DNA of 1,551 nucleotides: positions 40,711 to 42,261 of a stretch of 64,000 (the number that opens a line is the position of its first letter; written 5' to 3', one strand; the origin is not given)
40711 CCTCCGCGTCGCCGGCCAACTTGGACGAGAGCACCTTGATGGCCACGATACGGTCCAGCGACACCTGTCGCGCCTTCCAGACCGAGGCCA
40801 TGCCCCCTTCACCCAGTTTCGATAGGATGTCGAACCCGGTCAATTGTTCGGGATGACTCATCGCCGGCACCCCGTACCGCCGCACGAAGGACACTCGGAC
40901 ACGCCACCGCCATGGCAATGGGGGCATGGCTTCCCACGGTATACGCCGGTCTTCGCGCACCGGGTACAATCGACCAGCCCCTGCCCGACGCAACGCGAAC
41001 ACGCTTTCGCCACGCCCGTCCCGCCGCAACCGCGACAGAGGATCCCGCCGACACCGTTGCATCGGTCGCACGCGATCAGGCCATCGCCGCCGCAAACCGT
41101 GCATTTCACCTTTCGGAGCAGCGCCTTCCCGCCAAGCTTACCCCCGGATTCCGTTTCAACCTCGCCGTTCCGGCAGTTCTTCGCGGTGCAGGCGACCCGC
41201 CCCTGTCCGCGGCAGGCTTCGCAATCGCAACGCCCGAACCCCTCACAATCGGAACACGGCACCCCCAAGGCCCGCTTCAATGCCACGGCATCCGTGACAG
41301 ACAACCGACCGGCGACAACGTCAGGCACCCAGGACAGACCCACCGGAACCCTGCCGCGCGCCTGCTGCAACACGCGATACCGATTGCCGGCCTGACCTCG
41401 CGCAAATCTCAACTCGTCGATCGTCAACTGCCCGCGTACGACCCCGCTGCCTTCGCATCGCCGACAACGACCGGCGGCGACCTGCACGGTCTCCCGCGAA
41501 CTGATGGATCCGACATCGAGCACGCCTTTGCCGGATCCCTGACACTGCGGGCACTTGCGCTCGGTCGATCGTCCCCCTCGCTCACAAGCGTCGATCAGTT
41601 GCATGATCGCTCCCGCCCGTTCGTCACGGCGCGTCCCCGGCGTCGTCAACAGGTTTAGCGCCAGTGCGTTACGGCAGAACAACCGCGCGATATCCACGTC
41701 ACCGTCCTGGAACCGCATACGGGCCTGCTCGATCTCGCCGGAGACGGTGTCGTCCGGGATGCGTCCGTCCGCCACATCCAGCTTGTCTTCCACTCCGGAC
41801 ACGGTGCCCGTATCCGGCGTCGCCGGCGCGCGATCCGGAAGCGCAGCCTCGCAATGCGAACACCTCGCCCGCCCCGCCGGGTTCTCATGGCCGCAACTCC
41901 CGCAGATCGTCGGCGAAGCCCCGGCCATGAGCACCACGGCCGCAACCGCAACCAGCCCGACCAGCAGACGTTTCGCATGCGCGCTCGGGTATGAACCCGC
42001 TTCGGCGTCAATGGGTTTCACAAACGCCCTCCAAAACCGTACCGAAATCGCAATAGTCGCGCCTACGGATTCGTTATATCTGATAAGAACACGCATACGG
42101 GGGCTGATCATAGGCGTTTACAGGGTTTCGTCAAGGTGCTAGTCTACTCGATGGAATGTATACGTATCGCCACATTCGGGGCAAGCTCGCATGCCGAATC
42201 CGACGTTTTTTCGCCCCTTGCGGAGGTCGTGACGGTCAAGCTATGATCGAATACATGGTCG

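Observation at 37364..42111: Translationally coupled pair: membrane-anchored protein with ten CxxCxGxG motifs plus LRR-ectodomain Ser/Thr kinase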

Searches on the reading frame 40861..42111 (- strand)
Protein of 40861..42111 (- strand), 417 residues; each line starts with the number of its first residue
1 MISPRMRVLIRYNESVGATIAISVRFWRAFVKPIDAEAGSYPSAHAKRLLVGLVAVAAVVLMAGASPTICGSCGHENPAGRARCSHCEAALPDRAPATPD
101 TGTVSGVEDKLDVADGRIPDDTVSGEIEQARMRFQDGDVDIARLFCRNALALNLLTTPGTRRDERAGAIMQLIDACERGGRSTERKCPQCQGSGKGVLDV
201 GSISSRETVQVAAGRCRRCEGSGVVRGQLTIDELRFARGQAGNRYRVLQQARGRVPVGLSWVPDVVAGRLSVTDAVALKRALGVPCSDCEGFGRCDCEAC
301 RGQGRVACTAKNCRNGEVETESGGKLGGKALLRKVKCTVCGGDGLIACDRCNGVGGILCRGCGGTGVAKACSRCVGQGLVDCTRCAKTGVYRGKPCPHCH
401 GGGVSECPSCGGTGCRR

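Call 5: search_protein_families(library=pfam, proteins=[window:40861-42111:-], max_evalue=0.01)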
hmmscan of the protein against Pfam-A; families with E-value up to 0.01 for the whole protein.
window:40861-42111:- (417 aa): 1 family
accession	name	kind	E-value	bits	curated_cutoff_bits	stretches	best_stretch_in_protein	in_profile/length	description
PF13240.11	Zn_Ribbon_1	-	0.0051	17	25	1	70-87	2-19/23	zinc-ribbon domain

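Call 6: search_protein_families(library=ncbifam, proteins=[window:40861-42111:-], max_evalue=0.01)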
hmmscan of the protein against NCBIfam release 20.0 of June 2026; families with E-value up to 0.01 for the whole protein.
window:40861-42111:- (417 aa): 0 families

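Call 7: find_homologous_proteins(query=window:40861-42111:-, max_evalue=0.001)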
Query window:40861-42111:- (417 aa): 5 proteins with E <= 0.001 among 8000 candidates.
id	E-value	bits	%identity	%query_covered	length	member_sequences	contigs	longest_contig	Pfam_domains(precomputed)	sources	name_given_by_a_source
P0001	1.5e-253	860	100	93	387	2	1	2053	-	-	-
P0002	3.0e-120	420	52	94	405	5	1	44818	-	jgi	jgi:hypothetical protein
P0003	4.3e-78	281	42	88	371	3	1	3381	-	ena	-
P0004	1.4e-63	234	38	89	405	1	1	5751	PF13240.12,PF00684.26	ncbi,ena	-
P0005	2.1e-63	233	41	87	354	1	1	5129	-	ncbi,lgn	-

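Call 10: find_encoding_contigs(protein=P0002, flank=10000, max_places=3)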
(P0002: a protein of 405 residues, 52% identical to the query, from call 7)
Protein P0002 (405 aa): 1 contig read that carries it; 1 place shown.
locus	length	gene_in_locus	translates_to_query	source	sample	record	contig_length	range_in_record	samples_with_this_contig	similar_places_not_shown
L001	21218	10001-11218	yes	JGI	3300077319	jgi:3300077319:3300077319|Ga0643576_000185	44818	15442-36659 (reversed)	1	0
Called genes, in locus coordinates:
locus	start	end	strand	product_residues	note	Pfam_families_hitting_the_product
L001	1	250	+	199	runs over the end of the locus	-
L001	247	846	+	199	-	-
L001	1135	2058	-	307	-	PF00482:T2SSF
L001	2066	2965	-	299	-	PF00482:T2SSF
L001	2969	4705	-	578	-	PF16697:Yop-YscD_cpl, PF00498:FHA, PF00437:T2SSE, PF27713:UCP018868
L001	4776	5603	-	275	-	PF16976:RcpC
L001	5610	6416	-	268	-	-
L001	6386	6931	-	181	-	-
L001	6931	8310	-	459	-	-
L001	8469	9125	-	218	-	PF07811:TadE (weak)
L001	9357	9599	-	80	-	-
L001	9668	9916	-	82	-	-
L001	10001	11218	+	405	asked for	-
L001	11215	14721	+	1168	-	PF00069:Pkinase, PF07714:PK_Tyr_Ser-Thr, PF12799:LRR_4 (faint)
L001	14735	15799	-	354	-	PF01008:IF-2B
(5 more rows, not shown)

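Call 11: find_encoding_contigs(protein=P0004, flank=6000, max_places=3)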
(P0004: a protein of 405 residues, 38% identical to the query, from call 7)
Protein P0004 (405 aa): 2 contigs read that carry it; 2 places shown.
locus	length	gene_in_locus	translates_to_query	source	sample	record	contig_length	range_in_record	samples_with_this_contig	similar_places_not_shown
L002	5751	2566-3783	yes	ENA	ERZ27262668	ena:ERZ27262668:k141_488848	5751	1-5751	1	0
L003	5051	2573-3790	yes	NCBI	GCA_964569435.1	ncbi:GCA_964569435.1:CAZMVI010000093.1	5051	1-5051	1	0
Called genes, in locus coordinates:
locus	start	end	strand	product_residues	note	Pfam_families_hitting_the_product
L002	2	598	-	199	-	?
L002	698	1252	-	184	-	PF00857:Isochorismatase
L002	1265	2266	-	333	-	PF01278:Omptin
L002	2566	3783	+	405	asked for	PF00684:DnaJ_CXXCXGXG (faint), PF13240:Zn_Ribbon_1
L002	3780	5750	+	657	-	?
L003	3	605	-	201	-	?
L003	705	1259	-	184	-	PF00857:Isochorismatase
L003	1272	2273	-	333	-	PF01278:Omptin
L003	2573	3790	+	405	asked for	PF00684:DnaJ_CXXCXGXG (faint), PF13240:Zn_Ribbon_1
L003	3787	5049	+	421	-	?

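Call 12: find_encoding_contigs(protein=P0005, flank=6000, max_places=3)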
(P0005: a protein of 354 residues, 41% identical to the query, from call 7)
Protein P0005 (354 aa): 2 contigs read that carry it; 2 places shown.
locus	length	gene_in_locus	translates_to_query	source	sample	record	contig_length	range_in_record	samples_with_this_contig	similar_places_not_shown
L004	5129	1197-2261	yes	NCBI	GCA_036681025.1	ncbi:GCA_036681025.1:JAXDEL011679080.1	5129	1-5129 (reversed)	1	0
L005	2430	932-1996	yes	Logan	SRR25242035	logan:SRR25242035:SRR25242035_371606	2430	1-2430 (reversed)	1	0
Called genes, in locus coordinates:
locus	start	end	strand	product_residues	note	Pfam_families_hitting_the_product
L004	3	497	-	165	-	?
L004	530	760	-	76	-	PF04964:Flp_Fap (weak)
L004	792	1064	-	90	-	-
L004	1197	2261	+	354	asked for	-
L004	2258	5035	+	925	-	PF00069:Pkinase, PF07714:PK_Tyr_Ser-Thr, PF03109:ABC1 (weak)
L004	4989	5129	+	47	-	?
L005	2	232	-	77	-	?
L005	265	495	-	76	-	PF04964:Flp_Fap (weak)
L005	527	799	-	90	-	-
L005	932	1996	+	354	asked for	-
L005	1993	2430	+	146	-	?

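Call 13: find_encoding_contigs(protein=P0003, flank=6000, max_places=3)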
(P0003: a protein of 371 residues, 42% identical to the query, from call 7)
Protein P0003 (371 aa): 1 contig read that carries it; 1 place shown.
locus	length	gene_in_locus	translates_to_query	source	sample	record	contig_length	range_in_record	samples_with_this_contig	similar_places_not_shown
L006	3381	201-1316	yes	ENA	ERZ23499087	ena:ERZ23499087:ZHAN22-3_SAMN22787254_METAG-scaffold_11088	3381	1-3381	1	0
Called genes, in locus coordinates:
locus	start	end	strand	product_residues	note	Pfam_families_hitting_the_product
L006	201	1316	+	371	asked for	-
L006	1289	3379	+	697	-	?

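Call 14: search_protein_representatives(protein=window:40861-42111:-)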
Query: 417 residues. Proteins with E-value up to 0.001 (for the whole library): 481; up to 1e-10: 213; up to 1e-30: 152. The best 150 are listed.
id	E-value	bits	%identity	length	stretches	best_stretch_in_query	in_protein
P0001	4.7e-254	859.6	100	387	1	31-417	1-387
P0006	7.5e-74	265.8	40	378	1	53-415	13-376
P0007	7.9e-72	259.1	40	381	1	56-416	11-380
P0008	2.1e-71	257.8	42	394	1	47-417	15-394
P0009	2.3e-71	257.6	42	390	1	49-416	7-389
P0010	1.3e-69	251.9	40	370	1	47-415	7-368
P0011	4.8e-69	250.0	41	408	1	50-417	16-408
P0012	5.6e-69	249.8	40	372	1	47-417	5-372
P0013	2.8e-68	247.4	39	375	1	46-416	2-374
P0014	3.1e-68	247.3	42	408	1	59-417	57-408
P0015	2.4e-67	244.4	43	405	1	54-416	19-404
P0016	1.1e-66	242.2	40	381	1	53-415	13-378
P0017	4.5e-66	240.2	35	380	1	51-415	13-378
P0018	6.3e-65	236.4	36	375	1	49-416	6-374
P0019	7.7e-65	236.1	40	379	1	59-417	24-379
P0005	6.8e-64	233.0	44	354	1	53-416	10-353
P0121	5.7e-39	150.9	38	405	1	63-414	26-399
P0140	7.9e-35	137.2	35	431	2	57-316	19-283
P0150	1.8e-32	129.5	36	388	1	42-415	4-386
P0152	5.9e-32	127.8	30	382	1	50-416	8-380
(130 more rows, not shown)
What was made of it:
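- Tried and rejected: The exhaustive representative search was needed to see the family (call 14).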

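Call 22: find_related_loci(query=A1, collection=genome_contigs, flank=10000)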
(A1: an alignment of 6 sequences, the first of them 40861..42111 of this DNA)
Query A1 (417 aa) in genome_contigs; peptide patterns used: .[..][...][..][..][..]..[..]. (x = any residue, [..] = any of these).
74 stretches matched a pattern; 1 encode a relative of the query (tblastn E <= 1e-3); 1 distinct loci.
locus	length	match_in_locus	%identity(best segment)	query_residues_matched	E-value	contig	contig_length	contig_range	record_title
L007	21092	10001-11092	44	68-417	3e-81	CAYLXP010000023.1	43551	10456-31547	MAG TPA_asm: uncultured Victivallales bacterium isolate SRP200020_co4_239 genome assembly, contig: NODE_874_length_43551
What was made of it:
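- Tried and rejected: With A1 it found a single genome locus (call 22).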

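Call 25: find_homologous_proteins(query=A2, max_evalue=1e-10)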
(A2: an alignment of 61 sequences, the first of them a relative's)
Query A2 (61 sequences) (387 aa, profile of the alignment): 6 proteins with E <= 1e-10 among 8000 candidates.
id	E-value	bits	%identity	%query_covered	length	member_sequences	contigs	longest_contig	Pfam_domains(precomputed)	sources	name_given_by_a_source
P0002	9.3e-110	385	52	99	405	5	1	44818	-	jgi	jgi:hypothetical protein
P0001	1.1e-107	379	100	100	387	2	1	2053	-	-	-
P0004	4.9e-107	377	38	96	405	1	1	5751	PF13240.12,PF00684.26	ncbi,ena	-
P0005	3.9e-90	321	41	94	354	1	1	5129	-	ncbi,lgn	-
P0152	3.1e-87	311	29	95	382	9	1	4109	PF00684.26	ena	-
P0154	5.2e-87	311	30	95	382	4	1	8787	PF00684.26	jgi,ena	-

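Call 26: find_encoding_contigs(protein=P0006, flank=10000, max_places=2)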
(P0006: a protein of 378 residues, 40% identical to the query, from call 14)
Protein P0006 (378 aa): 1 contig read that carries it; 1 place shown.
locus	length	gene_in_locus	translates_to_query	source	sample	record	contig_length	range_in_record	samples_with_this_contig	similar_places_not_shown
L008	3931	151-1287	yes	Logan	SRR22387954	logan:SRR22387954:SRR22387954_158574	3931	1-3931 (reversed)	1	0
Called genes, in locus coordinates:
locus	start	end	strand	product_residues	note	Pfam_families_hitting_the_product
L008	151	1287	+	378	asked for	-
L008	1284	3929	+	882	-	?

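Call 27: find_encoding_contigs(protein=P0154, flank=10000, max_places=2)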
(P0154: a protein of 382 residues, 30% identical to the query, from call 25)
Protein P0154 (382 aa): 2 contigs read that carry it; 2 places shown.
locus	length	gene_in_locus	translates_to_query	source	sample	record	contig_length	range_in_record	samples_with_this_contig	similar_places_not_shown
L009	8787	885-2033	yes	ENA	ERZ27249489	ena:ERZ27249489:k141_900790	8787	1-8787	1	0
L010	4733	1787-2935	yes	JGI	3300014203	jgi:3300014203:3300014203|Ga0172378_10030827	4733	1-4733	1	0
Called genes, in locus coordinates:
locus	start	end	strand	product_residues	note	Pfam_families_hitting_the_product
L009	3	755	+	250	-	?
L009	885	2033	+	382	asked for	PF00684:DnaJ_CXXCXGXG (faint)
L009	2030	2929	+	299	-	PF00069:Pkinase, PF07714:PK_Tyr_Ser-Thr, PF03109:ABC1 (weak)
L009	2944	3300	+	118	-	PF02643:DUF192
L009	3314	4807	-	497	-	PF00144:Beta-lactamase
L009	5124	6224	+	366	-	PF07991:KARI_N, PF01450:KARI_C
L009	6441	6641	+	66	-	PF01197:Ribosomal_L31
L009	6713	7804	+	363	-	PF03462:PCRF, PF00472:RF-1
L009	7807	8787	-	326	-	?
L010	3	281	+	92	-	?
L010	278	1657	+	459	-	PF00072:Response_reg, PF01078:Mg_chelatase (faint), PF00158:Sigma54_activat, PF14532:Sigma54_activ_2, PF07724:AAA_2 (weak), PF07728:AAA_5, PF25601:AAA_lid_14, PF02954:HTH_8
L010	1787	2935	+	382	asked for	PF00684:DnaJ_CXXCXGXG (faint)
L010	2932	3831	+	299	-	PF00069:Pkinase, PF07714:PK_Tyr_Ser-Thr, PF03109:ABC1 (weak)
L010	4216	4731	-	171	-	?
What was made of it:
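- On DnaJ cysteine-rich domain (Pfam PF00684): Precomputed hits on homologues are only 'faint' (calls 11, 27).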

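Call 47: search_solved_structures(query=A2, max_evalue=1, show_alignments=2)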
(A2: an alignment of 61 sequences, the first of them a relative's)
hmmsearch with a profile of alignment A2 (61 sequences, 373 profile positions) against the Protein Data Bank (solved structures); distinct sequences matched with E-value up to 1: 25.
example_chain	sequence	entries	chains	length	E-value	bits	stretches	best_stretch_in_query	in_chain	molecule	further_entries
9ci1_1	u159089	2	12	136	4.2e-06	29.5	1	313-370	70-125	Bundle Sheath Defective 2 | Protein BUNDLE SHEATH DEFECTIVE 2, chloroplastic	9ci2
8s05_C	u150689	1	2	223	3.1e-05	26.6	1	28-88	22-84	Conserved protein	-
5a8i_A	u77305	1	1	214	5.2e-05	25.9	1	28-88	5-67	ARNA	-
1exk_A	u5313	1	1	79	0.00019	24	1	289-361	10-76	DNAJ PROTEIN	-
6ekb_A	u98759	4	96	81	0.00023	23.8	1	325-370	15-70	DnaJ/Hsp40 cysteine-rich domain superfamily protein | Protein BUNDLE SHEATH DEFECTIVE 2, chloroplastic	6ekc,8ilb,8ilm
6jzb_A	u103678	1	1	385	0.0011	21.6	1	313-372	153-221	Chaperone protein DnaJ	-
2bx9_A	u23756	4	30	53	0.0031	20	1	336-362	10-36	TRYPTOPHAN RNA-BINDING ATTENUATOR PROTEIN-INHIBITORY PROTEIN | Anti-TRAP regulator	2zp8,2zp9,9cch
3lcz_A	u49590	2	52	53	0.0033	19.9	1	337-362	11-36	Inhibitor of TRAP, regulated by T-BOX (Trp) sequence RtpA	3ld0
8xku_R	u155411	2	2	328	0.0042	19.6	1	238-311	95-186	Embryo defective 2737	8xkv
2ctt_A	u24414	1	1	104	0.013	18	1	284-350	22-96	DnaJ homolog subfamily A member 3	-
9e6q_Ag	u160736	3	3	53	0.019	17.5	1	18-51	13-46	Large ribosomal subunit protein eL40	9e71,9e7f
7ubj_A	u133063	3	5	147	0.019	17.4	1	132-189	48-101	Antitermination protein Q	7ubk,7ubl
4mo1_A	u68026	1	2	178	0.025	17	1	132-189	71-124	Antitermination protein Q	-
5lkm_A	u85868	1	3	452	0.063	15.7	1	23-71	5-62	DNA repair protein RadA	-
8rxc_D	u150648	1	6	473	0.063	15.7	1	24-71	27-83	DNA repair protein RadA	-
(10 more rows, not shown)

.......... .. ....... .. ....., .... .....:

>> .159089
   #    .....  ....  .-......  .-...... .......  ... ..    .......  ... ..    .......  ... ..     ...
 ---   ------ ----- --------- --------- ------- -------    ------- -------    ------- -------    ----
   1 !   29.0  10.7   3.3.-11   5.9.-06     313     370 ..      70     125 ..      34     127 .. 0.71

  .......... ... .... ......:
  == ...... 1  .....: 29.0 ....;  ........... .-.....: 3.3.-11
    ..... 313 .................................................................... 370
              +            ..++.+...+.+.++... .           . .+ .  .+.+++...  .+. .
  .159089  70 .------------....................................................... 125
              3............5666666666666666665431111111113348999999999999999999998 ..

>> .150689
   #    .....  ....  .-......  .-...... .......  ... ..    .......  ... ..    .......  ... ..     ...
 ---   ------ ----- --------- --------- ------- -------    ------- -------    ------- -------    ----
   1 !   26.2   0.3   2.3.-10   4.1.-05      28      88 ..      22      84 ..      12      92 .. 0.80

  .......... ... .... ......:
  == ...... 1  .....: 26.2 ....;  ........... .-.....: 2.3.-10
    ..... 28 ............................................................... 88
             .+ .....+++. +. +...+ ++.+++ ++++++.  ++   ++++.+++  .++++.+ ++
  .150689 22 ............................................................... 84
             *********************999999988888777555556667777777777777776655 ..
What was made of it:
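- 41851..41904 (-): Zinc ribbon, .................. (residues 70-87). The PDB profile matches the ArnA-type ribbon (call 47).
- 40870..41553 (-): DnaJ/BSD2-like zinc-finger modules (residues 187-414). They hold 10 CxxCxGxG motifs, one CxxCxxxG and one CxxxxC. Together with the ribbon, the 28 invariant Cys would give 7 predicted Cys4 sites. An alpha/beta insert lies at 230-283. PDB profile hits: BSD2 4e-6, DnaJ CR domain 2e-4, anti-TRAP 3e-3 (call 47).
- Closest known: DnaJ cysteine-rich domain, BSD2 and anti-TRAP zinc-finger modules. Same: The profile matches BSD2 at 4e-6 and the DnaJ CR domain at 2e-4 (call 47).
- Closest known: Sulfolobus archaellum regulatory network. Same: The ribbon here matches ArnA's ribbon (call 47).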

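Call 49: search_protein_families(library=pfam, proteins=[window:40861-42021:-], max_evalue=10)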
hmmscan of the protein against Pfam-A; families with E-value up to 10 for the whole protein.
window:40861-42021:- (387 aa): 3 families
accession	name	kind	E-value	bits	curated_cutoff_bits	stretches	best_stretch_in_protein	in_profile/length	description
PF13240.11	Zn_Ribbon_1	-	0.0047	17.1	25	1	40-57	2-19/23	zinc-ribbon domain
PF00684.25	DnaJ_CXXCXGXG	-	0.014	16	32.7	1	146-195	4-53/65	DnaJ central domain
PF12773.13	DZR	-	0.046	14.3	27.3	1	40-62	1-23/45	Double zinc ribbon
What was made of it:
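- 41851..41904 (-): Pfam Zn_Ribbon_1 is weak (17 bits, cut-off 25; calls 5, 49).
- On DnaJ cysteine-rich domain (Pfam PF00684): 16 bits against a cut-off of 32.7, E=0.014 (call 49). No J domain or any other DnaJ domain (calls 5, 49).
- Closest known: DnaJ cysteine-rich domain, BSD2 and anti-TRAP zinc-finger modules. Different: The Pfam score is below the cut-off (16 against 32.7 bits; call 49).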

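Call 52: predict_structure(alignment_id=A2)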
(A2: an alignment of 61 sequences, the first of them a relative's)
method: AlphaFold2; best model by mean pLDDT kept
length: 387 residues; sequences in the alignment: 61
mean_pLDDT: 90.4   pTM: 0.74
mean pLDDT of the five models: 90.4, 89.9, 89.7, 89.6, 89.4
residues with pLDDT >= 90: 296; 70-90: 56; 50-70: 19; < 50: 16
segments of 3 or more residues with pLDDT < 50: 6-9, 71-80
pLDDT, mean of each block of 10 residues (from residue 1): 48 76 93 83 92 95 66 47 78 98 97 98 96 97 93 92 90 82 91 96 96 98 97 96 97 95 97 96 95 79 94 96 97 97 98 98 97 97 95
secondary structure, 60 per line:
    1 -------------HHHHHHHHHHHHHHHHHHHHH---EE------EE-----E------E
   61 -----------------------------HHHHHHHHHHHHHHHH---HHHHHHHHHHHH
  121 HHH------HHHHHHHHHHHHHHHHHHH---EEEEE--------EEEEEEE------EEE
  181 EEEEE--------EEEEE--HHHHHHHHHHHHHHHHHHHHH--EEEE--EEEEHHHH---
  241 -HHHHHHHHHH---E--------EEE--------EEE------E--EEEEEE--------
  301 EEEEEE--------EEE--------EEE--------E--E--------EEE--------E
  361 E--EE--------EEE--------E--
elements in order: H14-34 H90-105 H109-123 H130-148 E152-156 E165-171 E178-185 E194-198 H201-221 E224-227 E230-233 H234-237 H242-251 E264-266 E275-277 E287-292 E301-306 E315-317 E326-328 E349-351 E374-376
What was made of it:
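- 41578..41754 (-): Three-helix bundle (residues 120-178) with the conserved RNAxALN motif. It follows a disordered linker (88-119). In the AF2 model helices 90-105, 109-123 and 130-148 (387-aa numbering) have block-mean pLDDT of 92-98, and the linker is below 50 (call 52).
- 40870..41553 (-): The AF2 model has mean pLDDT 90.4 (call 52).
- The AF2 model is confident, with pLDDT 90.4 and pTM 0.74 (call 52).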
